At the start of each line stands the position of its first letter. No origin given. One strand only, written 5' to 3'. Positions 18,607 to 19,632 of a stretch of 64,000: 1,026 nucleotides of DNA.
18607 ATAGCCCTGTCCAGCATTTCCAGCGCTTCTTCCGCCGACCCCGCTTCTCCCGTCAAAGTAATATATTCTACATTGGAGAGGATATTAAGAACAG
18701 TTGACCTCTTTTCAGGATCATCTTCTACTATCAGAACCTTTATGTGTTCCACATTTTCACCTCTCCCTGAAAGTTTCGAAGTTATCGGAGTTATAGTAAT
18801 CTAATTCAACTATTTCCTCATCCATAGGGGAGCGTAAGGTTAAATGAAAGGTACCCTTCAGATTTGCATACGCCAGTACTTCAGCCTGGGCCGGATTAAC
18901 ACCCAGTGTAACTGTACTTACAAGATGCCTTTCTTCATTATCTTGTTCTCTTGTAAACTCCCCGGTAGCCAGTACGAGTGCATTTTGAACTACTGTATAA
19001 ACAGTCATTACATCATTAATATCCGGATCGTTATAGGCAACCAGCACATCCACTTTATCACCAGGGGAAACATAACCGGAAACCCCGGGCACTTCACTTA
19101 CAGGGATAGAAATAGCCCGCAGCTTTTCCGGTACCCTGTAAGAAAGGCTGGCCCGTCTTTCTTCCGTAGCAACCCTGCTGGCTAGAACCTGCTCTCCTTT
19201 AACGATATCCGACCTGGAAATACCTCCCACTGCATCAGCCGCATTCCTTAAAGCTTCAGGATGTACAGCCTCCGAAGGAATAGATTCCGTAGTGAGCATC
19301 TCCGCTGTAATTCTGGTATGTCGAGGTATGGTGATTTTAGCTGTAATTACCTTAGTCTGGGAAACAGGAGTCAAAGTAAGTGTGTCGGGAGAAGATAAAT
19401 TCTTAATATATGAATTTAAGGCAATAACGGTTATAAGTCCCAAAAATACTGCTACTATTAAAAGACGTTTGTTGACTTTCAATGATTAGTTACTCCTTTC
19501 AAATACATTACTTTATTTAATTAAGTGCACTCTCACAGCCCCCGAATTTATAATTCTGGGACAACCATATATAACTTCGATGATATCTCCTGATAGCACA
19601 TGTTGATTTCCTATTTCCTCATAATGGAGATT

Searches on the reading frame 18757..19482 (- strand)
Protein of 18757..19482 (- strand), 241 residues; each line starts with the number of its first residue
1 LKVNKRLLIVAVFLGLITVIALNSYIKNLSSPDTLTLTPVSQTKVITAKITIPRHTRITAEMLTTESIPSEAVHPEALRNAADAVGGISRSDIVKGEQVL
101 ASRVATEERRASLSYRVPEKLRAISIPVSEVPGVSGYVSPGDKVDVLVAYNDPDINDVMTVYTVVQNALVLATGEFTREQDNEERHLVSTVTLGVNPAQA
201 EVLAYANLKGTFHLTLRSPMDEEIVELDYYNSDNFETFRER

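Call 4: search_protein_families(library=pfam, proteins=[window:18757-19482:-], max_evalue=0.01)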
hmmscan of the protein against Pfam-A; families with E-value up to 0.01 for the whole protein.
window:18757-19482:- (241 aa): 3 families
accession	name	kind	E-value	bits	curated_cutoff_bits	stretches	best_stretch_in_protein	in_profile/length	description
PF16976.10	RcpC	-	1.3e-25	89.9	28.8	1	112-217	2-114/114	Flp pilus assembly protein RcpC/CpaB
PF08666.17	SAF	-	2.2e-07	31.7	21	1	44-104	2-62/63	SAF domain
PF13144.11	ChapFlgA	-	0.004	17.6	23.8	1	44-104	2-60/122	Chaperone for flagella basal body P-ring formation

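Call 65: search_protein_families(library=ncbifam, proteins=[window:18757-19482:-], max_evalue=0.001)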
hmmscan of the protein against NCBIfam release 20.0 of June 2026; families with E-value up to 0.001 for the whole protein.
window:18757-19482:- (241 aa): 2 families
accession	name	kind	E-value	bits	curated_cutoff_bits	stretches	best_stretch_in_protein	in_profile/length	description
TIGR03177.1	pilus_cpaB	equivalog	1.6e-51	175.1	71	1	7-223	3-219/262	Flp pilus assembly protein CpaB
TIGR03170.1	flgA_cterm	equivalog_domain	8.4e-07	29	54.65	1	41-105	11-75/137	flagellar basal body P-ring formation chaperone FlgA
